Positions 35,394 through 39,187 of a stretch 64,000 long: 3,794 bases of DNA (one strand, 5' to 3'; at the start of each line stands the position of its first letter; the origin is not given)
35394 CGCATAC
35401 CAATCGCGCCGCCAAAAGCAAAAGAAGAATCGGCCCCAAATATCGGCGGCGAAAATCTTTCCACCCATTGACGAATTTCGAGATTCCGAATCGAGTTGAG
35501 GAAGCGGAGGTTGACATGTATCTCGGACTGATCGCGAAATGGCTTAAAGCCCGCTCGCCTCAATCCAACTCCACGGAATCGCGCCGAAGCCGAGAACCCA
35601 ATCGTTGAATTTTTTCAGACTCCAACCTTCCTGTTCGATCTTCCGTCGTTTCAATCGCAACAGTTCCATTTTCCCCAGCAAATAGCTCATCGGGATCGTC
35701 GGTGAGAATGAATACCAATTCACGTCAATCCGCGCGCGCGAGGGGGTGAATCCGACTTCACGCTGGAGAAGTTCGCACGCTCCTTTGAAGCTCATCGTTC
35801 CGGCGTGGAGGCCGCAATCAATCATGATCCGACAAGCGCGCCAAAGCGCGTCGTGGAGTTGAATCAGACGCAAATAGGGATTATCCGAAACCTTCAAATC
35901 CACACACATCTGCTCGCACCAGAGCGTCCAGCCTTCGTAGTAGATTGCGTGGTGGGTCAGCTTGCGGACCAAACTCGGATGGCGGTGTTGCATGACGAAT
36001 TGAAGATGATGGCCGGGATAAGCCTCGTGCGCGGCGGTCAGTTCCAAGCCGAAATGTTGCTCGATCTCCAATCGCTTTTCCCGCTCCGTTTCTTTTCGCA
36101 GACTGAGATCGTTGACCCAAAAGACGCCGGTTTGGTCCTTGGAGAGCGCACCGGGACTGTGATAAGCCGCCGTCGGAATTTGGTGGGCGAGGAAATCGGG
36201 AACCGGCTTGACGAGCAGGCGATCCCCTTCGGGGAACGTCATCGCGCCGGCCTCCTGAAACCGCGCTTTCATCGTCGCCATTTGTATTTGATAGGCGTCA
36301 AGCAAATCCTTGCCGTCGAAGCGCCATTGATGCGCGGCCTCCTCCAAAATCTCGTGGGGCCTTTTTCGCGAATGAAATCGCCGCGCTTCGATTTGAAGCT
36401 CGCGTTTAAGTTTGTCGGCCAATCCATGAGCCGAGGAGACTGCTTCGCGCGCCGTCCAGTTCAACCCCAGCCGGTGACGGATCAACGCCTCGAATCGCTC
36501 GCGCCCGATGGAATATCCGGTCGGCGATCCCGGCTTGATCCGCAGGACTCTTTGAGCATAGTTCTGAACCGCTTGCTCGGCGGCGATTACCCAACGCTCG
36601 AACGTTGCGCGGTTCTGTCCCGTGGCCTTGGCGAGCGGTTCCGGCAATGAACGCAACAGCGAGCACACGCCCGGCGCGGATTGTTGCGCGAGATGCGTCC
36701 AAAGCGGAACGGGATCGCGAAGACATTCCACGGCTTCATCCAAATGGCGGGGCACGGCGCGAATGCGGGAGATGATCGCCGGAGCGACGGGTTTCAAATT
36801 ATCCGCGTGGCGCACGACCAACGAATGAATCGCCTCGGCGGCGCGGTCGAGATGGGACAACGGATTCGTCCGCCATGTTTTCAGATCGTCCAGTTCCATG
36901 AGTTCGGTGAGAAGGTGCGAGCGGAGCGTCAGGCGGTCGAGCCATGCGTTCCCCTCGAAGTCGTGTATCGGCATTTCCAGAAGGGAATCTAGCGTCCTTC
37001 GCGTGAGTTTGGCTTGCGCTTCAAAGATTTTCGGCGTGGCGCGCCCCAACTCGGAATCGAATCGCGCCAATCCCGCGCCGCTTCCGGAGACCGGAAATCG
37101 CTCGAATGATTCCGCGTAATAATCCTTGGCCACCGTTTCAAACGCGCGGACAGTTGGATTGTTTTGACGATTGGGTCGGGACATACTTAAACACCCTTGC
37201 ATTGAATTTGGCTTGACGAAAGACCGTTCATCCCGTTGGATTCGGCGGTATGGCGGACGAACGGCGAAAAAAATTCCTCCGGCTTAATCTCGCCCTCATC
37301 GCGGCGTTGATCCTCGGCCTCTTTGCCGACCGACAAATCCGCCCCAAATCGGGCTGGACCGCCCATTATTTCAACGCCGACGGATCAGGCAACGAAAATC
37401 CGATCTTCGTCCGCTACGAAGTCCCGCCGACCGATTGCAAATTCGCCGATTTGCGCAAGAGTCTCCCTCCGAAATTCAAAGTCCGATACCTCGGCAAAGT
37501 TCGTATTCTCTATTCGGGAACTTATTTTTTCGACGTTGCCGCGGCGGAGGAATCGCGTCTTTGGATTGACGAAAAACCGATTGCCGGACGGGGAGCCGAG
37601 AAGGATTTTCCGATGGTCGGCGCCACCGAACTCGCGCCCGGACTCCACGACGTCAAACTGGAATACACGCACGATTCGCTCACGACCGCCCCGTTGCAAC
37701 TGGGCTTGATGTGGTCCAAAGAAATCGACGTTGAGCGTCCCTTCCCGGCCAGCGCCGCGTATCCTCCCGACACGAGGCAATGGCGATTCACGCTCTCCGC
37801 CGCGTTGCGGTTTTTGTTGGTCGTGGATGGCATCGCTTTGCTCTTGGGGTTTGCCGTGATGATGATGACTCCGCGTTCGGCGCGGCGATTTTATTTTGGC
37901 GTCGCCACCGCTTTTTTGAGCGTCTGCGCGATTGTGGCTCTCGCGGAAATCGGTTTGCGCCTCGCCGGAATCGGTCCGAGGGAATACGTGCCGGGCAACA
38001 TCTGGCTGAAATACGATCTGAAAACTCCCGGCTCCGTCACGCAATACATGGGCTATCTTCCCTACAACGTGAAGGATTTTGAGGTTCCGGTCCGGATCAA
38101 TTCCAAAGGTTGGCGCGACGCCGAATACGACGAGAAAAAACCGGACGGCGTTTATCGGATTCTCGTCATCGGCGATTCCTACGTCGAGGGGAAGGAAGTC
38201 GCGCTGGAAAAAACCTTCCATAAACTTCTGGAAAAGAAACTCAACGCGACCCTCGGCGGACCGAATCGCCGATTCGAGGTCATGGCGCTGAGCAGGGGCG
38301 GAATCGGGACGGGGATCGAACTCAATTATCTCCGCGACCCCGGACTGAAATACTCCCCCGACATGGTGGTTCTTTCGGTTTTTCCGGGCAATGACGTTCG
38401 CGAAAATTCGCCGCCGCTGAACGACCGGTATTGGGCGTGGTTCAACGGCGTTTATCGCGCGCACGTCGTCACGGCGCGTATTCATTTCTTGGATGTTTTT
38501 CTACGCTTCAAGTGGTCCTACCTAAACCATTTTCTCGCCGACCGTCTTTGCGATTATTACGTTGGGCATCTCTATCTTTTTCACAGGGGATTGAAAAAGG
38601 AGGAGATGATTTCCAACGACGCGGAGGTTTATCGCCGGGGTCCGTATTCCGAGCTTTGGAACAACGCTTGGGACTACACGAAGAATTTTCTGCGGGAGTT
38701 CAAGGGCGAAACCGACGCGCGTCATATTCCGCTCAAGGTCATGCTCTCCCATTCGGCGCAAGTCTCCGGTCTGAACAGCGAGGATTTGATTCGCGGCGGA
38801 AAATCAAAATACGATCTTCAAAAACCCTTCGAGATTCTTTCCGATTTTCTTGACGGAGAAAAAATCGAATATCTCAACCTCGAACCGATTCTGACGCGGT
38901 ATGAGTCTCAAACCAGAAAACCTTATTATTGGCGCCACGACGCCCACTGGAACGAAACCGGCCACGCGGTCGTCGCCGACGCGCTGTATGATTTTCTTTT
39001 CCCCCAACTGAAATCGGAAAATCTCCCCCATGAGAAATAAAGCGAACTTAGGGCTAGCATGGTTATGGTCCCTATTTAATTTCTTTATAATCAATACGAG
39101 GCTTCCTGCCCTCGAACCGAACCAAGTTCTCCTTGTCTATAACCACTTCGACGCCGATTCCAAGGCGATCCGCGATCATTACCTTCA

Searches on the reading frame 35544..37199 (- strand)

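Call 67: search_protein_families(library=pfam, proteins=[window:35544-37199:-], max_evalue=0.00001)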
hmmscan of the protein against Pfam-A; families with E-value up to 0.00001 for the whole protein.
window:35544-37199:- (551 aa): 1 family
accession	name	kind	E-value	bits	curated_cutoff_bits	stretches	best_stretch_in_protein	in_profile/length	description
PF05960.17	DUF885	-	1.1e-70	240.3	32.4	1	36-547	1-529/532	Bacterial protein of unknown function (DUF885)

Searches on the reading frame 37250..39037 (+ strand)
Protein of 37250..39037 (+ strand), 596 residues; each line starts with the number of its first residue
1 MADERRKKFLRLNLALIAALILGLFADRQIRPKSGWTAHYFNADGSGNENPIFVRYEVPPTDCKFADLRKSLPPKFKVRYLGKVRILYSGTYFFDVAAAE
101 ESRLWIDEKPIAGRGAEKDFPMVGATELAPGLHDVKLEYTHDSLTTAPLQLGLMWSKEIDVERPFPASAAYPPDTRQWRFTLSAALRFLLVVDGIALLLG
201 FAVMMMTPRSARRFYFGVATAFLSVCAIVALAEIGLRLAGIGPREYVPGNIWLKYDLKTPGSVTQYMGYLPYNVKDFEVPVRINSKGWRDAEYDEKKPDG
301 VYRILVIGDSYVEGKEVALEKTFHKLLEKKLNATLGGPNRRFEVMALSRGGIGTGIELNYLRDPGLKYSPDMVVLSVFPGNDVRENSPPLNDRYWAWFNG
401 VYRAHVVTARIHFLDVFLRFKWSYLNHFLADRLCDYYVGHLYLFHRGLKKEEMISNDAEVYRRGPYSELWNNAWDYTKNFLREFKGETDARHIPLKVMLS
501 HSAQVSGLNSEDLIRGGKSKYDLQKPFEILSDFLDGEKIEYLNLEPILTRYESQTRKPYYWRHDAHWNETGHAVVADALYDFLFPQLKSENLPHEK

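Call 67: search_protein_families(library=pfam, proteins=[window:37250-39037:+], max_evalue=0.00001)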
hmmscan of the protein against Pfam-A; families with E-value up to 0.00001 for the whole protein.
window:37250-39037:+ (596 aa): 2 families
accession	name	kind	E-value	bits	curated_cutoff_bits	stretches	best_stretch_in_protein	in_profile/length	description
PF16822.11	ALGX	-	4.1e-06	27.1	26.5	0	516-593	65-140/268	SGNH hydrolase-like domain, acetyltransferase AlgX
PF07691.17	PA14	-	7.5e-06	26.3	24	0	74-159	44-139/147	PA14 domain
